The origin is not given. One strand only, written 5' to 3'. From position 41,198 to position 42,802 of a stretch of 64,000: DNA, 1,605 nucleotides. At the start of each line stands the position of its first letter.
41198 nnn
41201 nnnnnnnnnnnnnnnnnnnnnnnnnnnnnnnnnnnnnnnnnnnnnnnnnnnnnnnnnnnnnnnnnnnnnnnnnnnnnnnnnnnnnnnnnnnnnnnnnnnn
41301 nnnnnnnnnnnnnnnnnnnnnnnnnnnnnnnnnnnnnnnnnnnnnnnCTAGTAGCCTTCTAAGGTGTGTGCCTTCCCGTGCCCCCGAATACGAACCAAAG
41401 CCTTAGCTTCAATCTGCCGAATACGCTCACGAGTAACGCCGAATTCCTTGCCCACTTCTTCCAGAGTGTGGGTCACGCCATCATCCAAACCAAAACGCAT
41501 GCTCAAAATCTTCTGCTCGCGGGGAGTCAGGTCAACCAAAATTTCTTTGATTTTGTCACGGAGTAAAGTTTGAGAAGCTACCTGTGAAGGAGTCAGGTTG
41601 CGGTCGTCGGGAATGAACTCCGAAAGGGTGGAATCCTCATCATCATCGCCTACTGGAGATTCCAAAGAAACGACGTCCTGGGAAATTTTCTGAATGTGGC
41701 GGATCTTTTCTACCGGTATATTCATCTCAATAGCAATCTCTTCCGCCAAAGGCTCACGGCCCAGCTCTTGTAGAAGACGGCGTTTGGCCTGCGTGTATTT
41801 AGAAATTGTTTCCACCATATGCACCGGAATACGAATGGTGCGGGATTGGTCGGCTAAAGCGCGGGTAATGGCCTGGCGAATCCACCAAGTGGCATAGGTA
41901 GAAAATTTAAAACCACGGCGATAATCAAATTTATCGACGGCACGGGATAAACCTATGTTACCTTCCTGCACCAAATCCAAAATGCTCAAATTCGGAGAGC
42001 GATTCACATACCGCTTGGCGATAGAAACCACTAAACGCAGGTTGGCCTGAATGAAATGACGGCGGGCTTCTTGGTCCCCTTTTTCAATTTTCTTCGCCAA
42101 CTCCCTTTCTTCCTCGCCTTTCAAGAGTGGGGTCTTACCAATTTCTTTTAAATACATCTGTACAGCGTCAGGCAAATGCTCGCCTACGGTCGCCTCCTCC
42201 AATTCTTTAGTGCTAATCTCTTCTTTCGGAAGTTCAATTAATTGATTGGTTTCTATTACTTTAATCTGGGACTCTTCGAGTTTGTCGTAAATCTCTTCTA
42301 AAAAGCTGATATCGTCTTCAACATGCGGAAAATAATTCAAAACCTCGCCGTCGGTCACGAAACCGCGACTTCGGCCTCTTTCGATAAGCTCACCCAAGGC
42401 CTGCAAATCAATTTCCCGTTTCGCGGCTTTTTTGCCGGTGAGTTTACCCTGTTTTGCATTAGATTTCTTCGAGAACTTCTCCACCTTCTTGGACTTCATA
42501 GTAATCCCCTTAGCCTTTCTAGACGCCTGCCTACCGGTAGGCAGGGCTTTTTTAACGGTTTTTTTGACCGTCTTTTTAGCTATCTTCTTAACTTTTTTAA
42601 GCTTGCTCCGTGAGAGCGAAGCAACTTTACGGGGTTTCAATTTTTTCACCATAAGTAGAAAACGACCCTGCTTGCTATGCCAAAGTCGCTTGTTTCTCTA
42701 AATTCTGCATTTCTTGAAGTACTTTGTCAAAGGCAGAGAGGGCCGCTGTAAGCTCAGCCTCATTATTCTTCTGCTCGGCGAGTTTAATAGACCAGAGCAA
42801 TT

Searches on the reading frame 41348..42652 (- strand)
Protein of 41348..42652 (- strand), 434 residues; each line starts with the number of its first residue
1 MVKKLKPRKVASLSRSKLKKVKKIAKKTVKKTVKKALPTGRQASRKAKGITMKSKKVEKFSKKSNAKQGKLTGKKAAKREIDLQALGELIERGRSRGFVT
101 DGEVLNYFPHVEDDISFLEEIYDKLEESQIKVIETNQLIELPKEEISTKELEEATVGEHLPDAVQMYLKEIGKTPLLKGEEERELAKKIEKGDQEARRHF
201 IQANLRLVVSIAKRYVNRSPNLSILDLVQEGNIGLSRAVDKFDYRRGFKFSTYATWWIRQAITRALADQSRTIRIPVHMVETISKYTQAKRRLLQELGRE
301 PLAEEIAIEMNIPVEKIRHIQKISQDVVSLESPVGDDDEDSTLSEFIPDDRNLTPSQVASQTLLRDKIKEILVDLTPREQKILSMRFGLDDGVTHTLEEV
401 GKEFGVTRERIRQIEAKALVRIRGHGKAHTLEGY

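Call 17: find_encoding_contigs(protein=window:41348-42652:-, flank=10000, max_places=10)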
Protein window:41348-42652:- (434 aa): no gene with exactly this product is on record in the collection.

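Call 19: find_related_loci(query=window:41348-42652:-, collection=genome_contigs, flank=10000)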
Query window:41348-42652:- (434 aa) in genome_contigs; peptide patterns used: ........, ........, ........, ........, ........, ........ (x = any residue, [..] = any of these).
600 stretches matched a pattern (row limit reached: there are more); 600 encode a relative of the query (tblastn E <= 1e-3); the best 80 are kept; 80 distinct loci.
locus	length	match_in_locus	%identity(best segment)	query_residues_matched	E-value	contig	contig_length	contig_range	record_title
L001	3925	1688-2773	71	74-434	4e-165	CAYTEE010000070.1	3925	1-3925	MAG TPA_asm: uncultured Candidatus Saccharibacteria bacterium isolate SRP050083_co2_44 genome assembly, contig: NODE_234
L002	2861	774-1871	65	72-434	7e-164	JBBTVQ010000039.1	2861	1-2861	MAG: Patescibacteria group bacterium isolate H51-bin042_1 H51_bin042_1_000000000039, whole genome shotgun sequence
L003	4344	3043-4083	65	89-434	7e-152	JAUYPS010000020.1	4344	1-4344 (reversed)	MAG: bacterium isolate C4_metabat.bin.47 C4_k141_46768, whole genome shotgun sequence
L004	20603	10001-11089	61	88-434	2e-141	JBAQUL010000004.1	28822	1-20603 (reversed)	MAG: Candidatus Moraniibacteriota bacterium isolate MFD12006_ilm_asm_bin13 k127_144671, whole genome shotgun sequence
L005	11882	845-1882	60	89-434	8e-137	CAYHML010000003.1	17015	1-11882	MAG TPA_asm: uncultured Candidatus Saccharibacteria bacterium isolate ERP119705_co13_657 genome assembly, contig: NODE_4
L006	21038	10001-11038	60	89-434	1e-133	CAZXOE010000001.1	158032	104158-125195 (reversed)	MAG TPA_asm: uncultured Candidatus Saccharibacteria bacterium isolate ERP113451_co1_174 genome assembly, contig: NODE_30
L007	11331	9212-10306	57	64-434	2e-133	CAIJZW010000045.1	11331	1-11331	uncultured bacterium isolate AlinenLipids_bin-4189 genome assembly, contig: bin-4189:45/84, whole genome shotgun sequenc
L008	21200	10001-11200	56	41-434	1e-131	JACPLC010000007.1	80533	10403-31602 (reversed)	MAG: Candidatus Kaiserbacteria bacterium isolate NC_groundwater_511_Ag_S-0.1um_54_12 S35_SO-1_scaffold_203974, whole gen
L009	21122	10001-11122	56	32-434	7e-131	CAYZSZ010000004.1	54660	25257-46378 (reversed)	MAG TPA_asm: uncultured Candidatus Saccharibacteria bacterium isolate SRP133034_co1_256 genome assembly, contig: NODE_37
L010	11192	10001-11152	56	86-434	5e-130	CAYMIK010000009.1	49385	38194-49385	MAG TPA_asm: uncultured Candidatus Saccharibacteria bacterium isolate SRP286056_co2_576 genome assembly, contig: NODE_78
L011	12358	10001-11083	57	84-434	3e-129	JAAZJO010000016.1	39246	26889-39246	MAG: Candidatus Falkowbacteria bacterium isolate AS21ysBPME_294 245562_AS21, whole genome shotgun sequence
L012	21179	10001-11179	55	45-434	3e-129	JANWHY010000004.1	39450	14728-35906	MAG: Candidatus Paceibacterota bacterium isolate CRAIB_MAG27 c_000000046498, whole genome shotgun sequence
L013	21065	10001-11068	59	82-434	2e-126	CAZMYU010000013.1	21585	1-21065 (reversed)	MAG TPA_asm: uncultured Gammaproteobacteria bacterium isolate binchicken_co154_8 genome assembly, contig: NODE_3936_leng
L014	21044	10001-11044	58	87-434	3e-125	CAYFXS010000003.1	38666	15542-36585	MAG TPA_asm: uncultured Candidatus Saccharibacteria bacterium isolate ERP108616_co2_42 genome assembly, contig: NODE_121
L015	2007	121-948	70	150-423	2e-131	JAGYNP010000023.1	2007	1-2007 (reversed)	MAG: Candidatus Moraniibacteriota bacterium isolate M55B148 k51_1908507_flag_0_multi_21.1605_len_2007, whole genome shot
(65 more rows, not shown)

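Call 28: find_related_loci(query=window:41348-42652:-, collection=metagenome_contigs, flank=10000)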
Query window:41348-42652:- (434 aa) in metagenome_contigs; peptide patterns used: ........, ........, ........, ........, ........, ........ (x = any residue, [..] = any of these).
600 stretches matched a pattern (row limit reached: there are more); 598 encode a relative of the query (tblastn E <= 1e-3); the best 80 are kept; 80 distinct loci.
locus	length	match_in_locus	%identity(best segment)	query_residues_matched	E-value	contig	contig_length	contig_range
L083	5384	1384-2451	81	80-434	0e+0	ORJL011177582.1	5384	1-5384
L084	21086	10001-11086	74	76-434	3e-175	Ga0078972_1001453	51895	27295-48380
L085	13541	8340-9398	70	86-434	2e-164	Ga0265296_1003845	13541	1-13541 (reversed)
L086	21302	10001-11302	56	30-434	3e-151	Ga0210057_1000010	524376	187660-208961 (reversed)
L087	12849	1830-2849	65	84-425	7e-145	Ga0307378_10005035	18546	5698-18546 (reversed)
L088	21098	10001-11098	62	85-434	1e-142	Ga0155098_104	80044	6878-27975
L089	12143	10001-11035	61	89-434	5e-136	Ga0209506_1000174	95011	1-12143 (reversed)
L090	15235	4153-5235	63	74-434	1e-148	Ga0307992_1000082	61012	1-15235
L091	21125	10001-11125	55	52-434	3e-133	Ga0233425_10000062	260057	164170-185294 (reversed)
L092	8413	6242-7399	53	30-434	2e-132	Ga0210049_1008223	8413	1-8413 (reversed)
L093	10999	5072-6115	61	88-434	2e-131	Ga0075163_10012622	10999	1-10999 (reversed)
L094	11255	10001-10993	60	89-423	1e-130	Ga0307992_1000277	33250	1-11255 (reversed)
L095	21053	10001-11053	58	89-434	2e-130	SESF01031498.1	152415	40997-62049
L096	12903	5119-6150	61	82-425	2e-129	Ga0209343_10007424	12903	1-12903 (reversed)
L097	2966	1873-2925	58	84-434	2e-130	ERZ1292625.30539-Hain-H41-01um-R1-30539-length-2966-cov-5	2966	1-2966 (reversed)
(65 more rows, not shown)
